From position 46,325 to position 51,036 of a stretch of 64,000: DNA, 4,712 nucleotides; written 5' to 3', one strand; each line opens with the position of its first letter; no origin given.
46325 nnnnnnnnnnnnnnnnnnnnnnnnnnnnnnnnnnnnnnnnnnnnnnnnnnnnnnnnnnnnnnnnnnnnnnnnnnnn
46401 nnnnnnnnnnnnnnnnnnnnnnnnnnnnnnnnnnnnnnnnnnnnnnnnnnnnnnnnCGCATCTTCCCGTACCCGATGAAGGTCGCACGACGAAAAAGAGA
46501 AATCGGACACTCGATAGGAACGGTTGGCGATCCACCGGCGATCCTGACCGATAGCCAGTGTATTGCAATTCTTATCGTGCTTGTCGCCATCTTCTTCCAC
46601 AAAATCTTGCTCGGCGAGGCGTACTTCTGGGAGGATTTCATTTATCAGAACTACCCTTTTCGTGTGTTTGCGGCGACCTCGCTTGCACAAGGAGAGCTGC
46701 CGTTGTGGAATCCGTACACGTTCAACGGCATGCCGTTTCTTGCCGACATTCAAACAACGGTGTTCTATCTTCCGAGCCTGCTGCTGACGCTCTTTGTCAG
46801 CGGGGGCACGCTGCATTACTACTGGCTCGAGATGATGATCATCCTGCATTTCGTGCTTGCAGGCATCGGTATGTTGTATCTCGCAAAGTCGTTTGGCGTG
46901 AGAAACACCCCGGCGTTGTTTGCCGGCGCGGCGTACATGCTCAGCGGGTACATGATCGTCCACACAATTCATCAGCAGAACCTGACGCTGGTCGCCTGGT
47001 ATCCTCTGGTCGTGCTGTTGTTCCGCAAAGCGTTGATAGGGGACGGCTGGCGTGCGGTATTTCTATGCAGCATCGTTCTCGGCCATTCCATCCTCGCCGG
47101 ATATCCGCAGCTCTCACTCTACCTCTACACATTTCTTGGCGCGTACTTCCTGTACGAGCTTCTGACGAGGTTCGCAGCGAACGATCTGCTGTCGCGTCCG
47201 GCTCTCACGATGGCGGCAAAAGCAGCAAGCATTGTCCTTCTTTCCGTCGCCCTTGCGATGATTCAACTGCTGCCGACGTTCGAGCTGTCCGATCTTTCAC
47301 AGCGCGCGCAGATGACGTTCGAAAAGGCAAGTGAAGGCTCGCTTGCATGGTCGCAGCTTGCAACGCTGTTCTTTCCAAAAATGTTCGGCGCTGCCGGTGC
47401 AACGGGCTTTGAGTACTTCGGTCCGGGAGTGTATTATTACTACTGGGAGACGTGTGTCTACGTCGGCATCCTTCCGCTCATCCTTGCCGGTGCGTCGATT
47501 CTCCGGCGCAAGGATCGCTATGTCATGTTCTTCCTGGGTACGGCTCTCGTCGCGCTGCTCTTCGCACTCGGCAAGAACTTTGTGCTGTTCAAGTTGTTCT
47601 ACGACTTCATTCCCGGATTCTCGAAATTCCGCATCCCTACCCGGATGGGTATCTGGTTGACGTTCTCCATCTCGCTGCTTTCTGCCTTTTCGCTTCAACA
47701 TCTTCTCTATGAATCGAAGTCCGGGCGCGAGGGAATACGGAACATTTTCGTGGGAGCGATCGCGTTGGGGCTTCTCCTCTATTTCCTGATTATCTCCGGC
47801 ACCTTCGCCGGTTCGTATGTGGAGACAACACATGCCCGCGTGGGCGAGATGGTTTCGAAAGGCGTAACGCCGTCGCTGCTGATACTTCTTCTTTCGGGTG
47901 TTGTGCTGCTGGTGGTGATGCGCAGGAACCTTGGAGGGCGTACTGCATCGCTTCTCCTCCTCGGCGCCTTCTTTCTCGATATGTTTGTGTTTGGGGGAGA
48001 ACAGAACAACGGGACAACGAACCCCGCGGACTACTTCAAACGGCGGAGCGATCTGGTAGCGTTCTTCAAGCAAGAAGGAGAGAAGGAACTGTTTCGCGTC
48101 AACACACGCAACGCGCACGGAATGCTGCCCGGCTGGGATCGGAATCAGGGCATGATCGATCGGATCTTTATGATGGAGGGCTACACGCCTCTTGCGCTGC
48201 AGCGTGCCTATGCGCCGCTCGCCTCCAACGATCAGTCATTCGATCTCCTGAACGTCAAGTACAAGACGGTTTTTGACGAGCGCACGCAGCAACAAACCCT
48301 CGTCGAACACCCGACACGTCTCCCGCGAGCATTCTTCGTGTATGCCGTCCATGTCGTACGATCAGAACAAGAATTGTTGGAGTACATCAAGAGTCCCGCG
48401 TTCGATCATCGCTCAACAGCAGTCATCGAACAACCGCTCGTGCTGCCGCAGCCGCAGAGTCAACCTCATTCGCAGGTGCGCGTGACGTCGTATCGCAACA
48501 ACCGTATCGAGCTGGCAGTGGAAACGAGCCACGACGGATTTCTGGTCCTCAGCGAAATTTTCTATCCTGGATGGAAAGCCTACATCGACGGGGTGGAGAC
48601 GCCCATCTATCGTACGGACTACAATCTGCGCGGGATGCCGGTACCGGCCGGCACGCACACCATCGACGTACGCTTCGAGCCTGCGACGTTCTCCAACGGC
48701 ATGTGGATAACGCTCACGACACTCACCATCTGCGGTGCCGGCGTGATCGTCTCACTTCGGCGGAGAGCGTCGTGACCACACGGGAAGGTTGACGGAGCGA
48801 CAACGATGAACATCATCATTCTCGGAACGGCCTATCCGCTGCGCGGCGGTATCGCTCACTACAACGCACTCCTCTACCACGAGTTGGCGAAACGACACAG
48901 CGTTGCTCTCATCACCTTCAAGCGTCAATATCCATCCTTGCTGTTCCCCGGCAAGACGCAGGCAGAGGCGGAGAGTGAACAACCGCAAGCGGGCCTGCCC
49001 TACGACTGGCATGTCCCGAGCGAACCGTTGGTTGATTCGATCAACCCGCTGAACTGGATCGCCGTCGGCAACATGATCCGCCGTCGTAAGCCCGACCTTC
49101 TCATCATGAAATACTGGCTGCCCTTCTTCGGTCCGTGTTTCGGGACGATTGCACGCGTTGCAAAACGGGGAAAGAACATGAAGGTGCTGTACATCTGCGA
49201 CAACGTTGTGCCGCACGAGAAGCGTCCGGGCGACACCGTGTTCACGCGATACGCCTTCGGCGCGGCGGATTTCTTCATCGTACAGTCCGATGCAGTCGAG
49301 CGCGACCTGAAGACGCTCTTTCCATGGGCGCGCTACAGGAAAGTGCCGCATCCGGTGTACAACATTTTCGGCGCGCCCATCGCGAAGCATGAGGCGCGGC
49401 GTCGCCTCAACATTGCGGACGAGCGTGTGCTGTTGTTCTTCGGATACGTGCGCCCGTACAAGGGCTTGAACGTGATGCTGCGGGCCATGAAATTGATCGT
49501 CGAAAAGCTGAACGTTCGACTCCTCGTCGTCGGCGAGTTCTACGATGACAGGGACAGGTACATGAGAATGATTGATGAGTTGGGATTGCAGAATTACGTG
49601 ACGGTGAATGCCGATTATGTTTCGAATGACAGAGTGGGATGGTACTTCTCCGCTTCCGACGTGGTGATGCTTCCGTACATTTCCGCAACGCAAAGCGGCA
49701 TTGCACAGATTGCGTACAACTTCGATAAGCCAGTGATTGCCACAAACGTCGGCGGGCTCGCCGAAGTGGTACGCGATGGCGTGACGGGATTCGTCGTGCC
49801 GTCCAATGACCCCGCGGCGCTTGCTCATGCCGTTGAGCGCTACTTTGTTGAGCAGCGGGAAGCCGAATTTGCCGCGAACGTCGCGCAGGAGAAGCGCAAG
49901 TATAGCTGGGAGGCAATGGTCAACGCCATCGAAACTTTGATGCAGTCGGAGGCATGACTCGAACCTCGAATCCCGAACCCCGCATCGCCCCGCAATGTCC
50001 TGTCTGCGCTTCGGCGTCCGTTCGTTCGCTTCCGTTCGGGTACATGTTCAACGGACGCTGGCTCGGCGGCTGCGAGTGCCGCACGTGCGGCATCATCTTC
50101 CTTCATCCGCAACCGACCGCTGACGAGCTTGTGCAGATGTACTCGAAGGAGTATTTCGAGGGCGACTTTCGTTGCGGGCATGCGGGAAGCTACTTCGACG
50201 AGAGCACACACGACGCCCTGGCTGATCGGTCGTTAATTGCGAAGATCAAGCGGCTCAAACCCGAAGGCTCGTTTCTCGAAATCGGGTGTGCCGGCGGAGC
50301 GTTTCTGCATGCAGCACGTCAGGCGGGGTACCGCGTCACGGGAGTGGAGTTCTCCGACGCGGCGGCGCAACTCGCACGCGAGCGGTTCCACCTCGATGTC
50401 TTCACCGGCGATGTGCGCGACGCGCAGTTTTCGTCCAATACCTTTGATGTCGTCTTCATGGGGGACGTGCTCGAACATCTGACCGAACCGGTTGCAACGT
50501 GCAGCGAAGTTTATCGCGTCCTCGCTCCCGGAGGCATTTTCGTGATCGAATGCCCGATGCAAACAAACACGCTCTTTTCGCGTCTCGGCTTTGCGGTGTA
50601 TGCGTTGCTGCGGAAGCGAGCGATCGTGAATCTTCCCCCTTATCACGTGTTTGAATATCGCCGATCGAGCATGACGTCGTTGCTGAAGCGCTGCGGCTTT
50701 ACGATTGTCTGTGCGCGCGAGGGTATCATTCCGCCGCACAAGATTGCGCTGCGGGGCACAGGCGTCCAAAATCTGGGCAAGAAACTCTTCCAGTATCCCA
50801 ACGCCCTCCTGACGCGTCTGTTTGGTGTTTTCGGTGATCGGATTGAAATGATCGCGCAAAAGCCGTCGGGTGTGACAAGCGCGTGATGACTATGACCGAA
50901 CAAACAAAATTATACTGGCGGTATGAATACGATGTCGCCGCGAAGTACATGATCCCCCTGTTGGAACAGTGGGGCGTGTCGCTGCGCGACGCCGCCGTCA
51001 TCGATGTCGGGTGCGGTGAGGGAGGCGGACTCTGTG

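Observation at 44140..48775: CsbB/GtrB-like GT2 plus YfhO GT-C pair: a periplasmic polymer glycosylation module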

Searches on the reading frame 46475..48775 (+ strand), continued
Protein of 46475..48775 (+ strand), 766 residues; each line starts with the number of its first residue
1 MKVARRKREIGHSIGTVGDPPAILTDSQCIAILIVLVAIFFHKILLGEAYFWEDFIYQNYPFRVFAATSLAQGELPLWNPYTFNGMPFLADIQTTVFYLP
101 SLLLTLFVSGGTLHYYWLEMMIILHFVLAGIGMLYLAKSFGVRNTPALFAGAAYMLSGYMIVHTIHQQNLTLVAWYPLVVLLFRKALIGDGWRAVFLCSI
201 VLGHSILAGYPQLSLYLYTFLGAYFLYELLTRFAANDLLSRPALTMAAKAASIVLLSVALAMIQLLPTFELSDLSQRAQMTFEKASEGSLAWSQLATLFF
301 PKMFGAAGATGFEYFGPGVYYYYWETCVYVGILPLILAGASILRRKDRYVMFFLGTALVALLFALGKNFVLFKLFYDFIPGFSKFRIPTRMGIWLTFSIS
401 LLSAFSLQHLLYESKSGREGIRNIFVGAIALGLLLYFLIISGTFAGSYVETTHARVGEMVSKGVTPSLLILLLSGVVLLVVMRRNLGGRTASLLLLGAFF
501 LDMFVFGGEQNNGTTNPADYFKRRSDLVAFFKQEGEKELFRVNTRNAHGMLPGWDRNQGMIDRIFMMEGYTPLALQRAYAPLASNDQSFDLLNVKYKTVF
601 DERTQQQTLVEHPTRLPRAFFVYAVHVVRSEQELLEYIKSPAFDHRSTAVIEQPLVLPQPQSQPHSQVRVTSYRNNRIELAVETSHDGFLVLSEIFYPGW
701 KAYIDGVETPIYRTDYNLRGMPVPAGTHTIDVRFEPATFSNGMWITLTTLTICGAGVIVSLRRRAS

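Call 99: search_protein_representatives(alignment_id=A3)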
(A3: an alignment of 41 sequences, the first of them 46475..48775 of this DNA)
Query: 41 sequences, 836 profile positions. Proteins with E-value up to 0.001 (for the whole library): 76923; up to 1e-10: 50921; up to 1e-30: 21292. The best 150 are listed.
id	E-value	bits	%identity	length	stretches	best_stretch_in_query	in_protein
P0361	0.0e+00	1024.6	-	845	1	1-834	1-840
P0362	1.1e-255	867.2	-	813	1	1-824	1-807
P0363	3.2e-245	832.6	-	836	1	15-833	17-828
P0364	6.0e-244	828.4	-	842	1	5-827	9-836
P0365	1.0e-216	738.3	-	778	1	19-816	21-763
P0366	1.1e-209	715.1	-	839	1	8-830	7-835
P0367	3.1e-208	710.2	-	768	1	18-821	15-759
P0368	3.2e-195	667.2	-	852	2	1-618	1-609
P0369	4.3e-195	666.8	-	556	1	227-830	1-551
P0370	7.4e-193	659.3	-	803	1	4-826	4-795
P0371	3.6e-189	647.2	-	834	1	5-821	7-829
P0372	1.1e-188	645.5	-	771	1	15-827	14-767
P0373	1.2e-187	642.1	-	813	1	4-818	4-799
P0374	2.6e-187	641.0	-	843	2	1-618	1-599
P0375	2.5e-183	627.8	-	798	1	25-830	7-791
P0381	5.3e-171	587.0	-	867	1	26-821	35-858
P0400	1.3e-159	549.4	-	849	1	10-827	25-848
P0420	1.5e-152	526.0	-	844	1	1-825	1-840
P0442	5.0e-146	504.4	-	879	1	24-822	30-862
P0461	4.0e-142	491.5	-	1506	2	360-831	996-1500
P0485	6.0e-139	481.0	-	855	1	17-820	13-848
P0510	5.5e-135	467.9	-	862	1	9-832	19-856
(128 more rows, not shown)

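Call 100: list_cluster_members(proteins=[P0362, P0365, P0370, P0381, P0400, P0420, P0442, P0461, P0485, P0510])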
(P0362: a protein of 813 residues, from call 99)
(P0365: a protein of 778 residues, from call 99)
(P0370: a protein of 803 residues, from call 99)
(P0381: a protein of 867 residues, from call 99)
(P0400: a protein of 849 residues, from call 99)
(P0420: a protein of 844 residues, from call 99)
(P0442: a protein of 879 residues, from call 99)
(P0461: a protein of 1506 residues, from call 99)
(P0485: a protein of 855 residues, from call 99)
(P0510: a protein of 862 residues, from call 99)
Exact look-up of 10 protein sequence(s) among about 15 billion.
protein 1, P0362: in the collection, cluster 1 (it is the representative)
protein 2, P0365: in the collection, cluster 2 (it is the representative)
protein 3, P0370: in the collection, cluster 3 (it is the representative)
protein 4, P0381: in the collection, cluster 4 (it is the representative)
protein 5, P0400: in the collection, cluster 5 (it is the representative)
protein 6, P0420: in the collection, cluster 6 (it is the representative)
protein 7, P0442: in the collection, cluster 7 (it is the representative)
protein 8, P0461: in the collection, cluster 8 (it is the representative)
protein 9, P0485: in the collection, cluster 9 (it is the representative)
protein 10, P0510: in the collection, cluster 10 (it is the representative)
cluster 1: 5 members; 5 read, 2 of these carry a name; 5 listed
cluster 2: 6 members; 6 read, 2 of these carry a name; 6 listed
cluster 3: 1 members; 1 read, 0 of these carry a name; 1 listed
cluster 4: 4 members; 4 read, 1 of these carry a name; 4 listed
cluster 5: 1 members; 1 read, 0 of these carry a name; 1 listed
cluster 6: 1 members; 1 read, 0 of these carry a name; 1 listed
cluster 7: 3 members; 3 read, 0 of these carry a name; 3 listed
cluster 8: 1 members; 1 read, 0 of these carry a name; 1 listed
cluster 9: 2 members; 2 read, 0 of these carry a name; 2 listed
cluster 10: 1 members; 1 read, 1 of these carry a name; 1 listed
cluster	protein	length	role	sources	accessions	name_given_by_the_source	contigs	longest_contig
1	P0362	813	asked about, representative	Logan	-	-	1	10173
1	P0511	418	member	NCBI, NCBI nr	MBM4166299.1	MAG: YfhO family protein [Ignavibacteria bacterium] | YfhO family protein [Ignavibacteria bacterium]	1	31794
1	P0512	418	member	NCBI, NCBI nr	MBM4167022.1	MAG: YfhO family protein, partial [Ignavibacteria bacterium] | YfhO family protein [Ignavibacteria bacterium]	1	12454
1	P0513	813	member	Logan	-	-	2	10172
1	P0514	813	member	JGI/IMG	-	-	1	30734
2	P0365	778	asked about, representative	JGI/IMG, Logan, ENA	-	-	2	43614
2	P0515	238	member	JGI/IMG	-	hypothetical protein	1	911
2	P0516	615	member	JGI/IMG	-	hypothetical protein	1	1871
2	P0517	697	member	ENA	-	-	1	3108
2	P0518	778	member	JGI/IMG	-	-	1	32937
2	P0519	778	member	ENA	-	-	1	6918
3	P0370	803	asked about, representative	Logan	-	-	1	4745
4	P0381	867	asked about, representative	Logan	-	-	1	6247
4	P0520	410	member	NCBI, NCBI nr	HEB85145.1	MAG TPA: hypothetical protein ENI92_09120, partial [Bacteroidetes bacterium] | hypothetical protein [Bacteroidota bacterium]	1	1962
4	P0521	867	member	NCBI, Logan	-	-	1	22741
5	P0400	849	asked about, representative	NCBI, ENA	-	-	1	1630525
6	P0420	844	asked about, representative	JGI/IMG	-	-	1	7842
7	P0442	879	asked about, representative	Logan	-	-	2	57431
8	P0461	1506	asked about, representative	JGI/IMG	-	-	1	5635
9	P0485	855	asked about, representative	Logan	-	-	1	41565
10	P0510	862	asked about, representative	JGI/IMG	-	hypothetical protein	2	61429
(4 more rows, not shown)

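Call 101: find_encoding_contigs(protein=P0400, flank=10000, max_places=1)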
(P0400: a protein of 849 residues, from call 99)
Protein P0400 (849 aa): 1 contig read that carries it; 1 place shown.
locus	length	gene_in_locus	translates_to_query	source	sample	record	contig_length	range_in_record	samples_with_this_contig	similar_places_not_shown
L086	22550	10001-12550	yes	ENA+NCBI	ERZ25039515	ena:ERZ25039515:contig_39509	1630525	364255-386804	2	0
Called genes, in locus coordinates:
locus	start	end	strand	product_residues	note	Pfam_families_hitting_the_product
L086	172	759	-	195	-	PF00589:Phage_integrase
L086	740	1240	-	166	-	PF13102:Phage_int_SAM_5, PF02899:Phage_int_SAM_1 (weak)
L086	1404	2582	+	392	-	PF13641:Glyco_tranf_2_3 (weak), PF00535:Glycos_transf_2, PF10111:Glyco_tranf_2_2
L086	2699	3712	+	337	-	PF01075:Glyco_transf_9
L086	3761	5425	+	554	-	PF13231:PMT_2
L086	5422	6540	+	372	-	PF13439:Glyco_transf_4, PF13579:Glyco_trans_4_4, PF00534:Glycos_transf_1, PF13692:Glyco_trans_1_4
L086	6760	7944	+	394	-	PF13439:Glyco_transf_4 (weak)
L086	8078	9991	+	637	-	PF13522:GATase_6, PF13537:GATase_7, PF00733:Asn_synthase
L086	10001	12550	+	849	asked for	PF09586:YfhO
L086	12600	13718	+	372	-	PF13439:Glyco_transf_4 (weak), PF20706:GT4-conflict, PF00534:Glycos_transf_1, PF13692:Glyco_trans_1_4, PF13524:Glyco_trans_1_2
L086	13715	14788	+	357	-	PF13524:Glyco_trans_1_2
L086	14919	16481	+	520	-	PF01943:Polysacc_synt, PF13440:Polysacc_synt_3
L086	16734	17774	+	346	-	PF00106:adh_short, PF01073:3Beta_HSD, PF01370:Epimerase, PF02719:Polysacc_synt_2, PF04321:RmlD_sub_bind, PF07993:NAD_binding_4, PF08659:KR (weak), PF16363:GDP_Man_Dehyd, +1 more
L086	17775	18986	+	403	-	PF20706:GT4-conflict, PF00534:Glycos_transf_1, PF13692:Glyco_trans_1_4, PF13524:Glyco_trans_1_2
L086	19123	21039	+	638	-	PF13522:GATase_6, PF12481:DUF3700 (weak), PF13537:GATase_7, PF00733:Asn_synthase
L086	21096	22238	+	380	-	PF13439:Glyco_transf_4 (weak), PF00534:Glycos_transf_1, PF13692:Glyco_trans_1_4, PF13524:Glyco_trans_1_2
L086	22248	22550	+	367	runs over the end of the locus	PF00155:Aminotran_1_2, PF00266:Aminotran_5, PF01041:DegT_DnrJ_EryC1, PF01212:Beta_elim_lyase, PF01053:Cys_Met_Meta_PP (weak)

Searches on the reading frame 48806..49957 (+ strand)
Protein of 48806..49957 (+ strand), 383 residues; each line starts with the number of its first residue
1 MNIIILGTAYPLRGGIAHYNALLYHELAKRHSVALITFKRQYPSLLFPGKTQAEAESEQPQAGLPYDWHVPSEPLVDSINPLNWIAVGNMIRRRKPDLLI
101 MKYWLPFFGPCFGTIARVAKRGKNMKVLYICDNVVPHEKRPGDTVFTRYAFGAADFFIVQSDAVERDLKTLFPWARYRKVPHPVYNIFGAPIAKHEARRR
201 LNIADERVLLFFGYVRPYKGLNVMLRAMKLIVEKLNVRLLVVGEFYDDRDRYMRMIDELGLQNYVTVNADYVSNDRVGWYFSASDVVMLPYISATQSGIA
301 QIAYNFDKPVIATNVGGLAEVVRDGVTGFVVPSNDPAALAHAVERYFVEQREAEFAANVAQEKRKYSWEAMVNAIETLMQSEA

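Call 3: search_protein_families(library=pfam, proteins=[window:48806-49957:+], max_evalue=0.01)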
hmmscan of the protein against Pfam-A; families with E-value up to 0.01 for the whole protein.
window:48806-49957:+ (383 aa): 4 families
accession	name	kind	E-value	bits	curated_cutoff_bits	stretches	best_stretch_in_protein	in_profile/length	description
PF13692.12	Glyco_trans_1_4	-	3.9e-25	89.2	27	1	207-345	2-138/142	Glycosyl transferases group 1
PF00534.26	Glycos_transf_1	-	4.5e-24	85.3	26.4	1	196-362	4-168/172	Glycosyl transferases group 1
PF13579.12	Glyco_trans_4_4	-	4.8e-08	33.9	29.7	1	14-176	1-151/158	Glycosyl transferase 4-like domain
PF13439.12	Glyco_transf_4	-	2.5e-05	24.8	28.5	1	14-184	2-166/170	Glycosyltransferase Family 4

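Call 9: search_protein_families(library=ncbifam, proteins=[window:48806-49957:+], max_evalue=0.01)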
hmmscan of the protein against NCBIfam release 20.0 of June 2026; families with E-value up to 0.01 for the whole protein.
window:48806-49957:+ (383 aa): 28 families (the best 25 are shown)
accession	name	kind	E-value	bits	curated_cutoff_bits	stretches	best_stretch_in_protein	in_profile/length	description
TIGR03449.1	mycothiol_MshA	equivalog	2e-24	86.3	462.5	1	155-379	166-400/406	D-inositol-3-phosphate glycosyltransferase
TIGR03088.1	stp2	hypoth_equivalog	8.8e-19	67.8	409.05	1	215-380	203-371/374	TIGR03088 family PEP-CTERM/XrtA system glycosyltransferase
TIGR03999.1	thiol_BshA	equivalog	1.3e-18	67.1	273.7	1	147-379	138-370/375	N-acetyl-alpha-D-glucosaminyl L-malate synthase BshA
TIGR04063.1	stp3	hypoth_equivalog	3.7e-17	62.3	442.05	1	194-374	201-387/397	TIGR04063 family PEP-CTERM/XrtA system glycosyltransferase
NF012028.0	PRK15484.1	subfamily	3.3e-16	59.4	618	1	177-380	163-376/380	lipopolysaccharide N-acetylglucosaminyltransferase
NF041876.1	EPS_EpsE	equivalog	2.9e-15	56.4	400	1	211-364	219-376/389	exopolysaccharide biosynthesis GT4 family glycosyltransferase EpsE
NF053787.1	GlcN_PG_synth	equivalog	1.2e-14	54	480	1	192-375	182-352/361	N-acetylglucosaminyl phosphatidylglycerol synthase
TIGR02149.1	glgA_Coryne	subfamily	1.3e-12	47.6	302.4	1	148-373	139-381/391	glycogen synthase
NF047684.1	TeichurnBiosyTuaC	equivalog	8.7e-12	44.6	550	1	193-375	205-380/391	teichuronic acid biosynthesis protein TuaC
NF041010.1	glycosy_Agl16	equivalog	7.9e-11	41.4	575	1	207-380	180-349/352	glycosylation protein Agl16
TIGR02095.1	glgA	subfamily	3.5e-10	39.2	328.45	1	198-376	283-471/477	glycogen/starch synthase, ADP-glucose type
TIGR04157.1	glyco_rSAM_CFB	subfamily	4.8e-10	39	400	1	194-338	214-355/406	TIGR04157 family glycosyltransferase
NF038229.1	Glyco4_Geo_Pelo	equivalog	1e-09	37.9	400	1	147-344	103-296/338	GPMC system family 4 glycosyltransferase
NF001901.0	PRK00654.1-5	equivalog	9.5e-09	34.2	649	1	218-378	328-487/502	glycogen synthase GlgA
NF038295.1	EPS_HpsP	equivalog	3.3e-08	33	550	1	194-374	194-379/388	hormogonium polysaccharide biosynthesis glycosyltransferase HpsP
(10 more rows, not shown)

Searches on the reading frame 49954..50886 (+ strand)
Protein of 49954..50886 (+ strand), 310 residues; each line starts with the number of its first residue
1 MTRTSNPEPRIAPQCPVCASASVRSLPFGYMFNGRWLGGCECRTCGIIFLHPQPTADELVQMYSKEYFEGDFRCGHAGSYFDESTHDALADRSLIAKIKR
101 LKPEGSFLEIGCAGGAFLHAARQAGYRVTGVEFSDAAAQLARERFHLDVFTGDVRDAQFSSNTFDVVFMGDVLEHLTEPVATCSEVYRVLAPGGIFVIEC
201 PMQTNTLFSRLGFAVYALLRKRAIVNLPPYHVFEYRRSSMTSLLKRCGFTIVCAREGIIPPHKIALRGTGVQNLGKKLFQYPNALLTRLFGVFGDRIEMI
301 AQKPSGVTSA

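Call 3: search_protein_families(library=pfam, proteins=[window:49954-50886:+], max_evalue=0.01)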
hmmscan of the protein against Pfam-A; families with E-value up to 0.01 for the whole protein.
window:49954-50886:+ (310 aa): 9 families
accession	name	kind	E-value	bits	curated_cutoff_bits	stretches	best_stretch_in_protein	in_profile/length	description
PF08241.18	Methyltransf_11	-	1e-21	77.8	21.2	1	108-198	1-95/95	Methyltransferase domain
PF13489.12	Methyltransf_23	-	3.4e-19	69.6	27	1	94-253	9-163/164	Methyltransferase domain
PF13649.12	Methyltransf_25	-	1.2e-17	64.8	27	1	108-194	2-97/97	Methyltransferase domain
PF08242.18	Methyltransf_12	-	3.5e-16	60.1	30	1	108-196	1-98/98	Methyltransferase domain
PF13847.12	Methyltransf_31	-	8.9e-14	51.8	27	1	103-202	3-113/145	Methyltransferase domain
PF05401.17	NodS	-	0.00011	22.5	24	1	100-199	40-145/201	Nodulation protein S (NodS)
PF01209.24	Ubie_methyltran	-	0.00021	21.1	20.1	1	95-209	39-163/233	ubiE/COQ5 methyltransferase family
PF07021.18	MetW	-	0.00024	21.2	21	1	96-189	5-101/193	Methionine biosynthesis protein MetW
PF02353.26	CMAS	-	0.00059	19.7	27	1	92-202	51-168/273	Mycolic acid cyclopropane synthetase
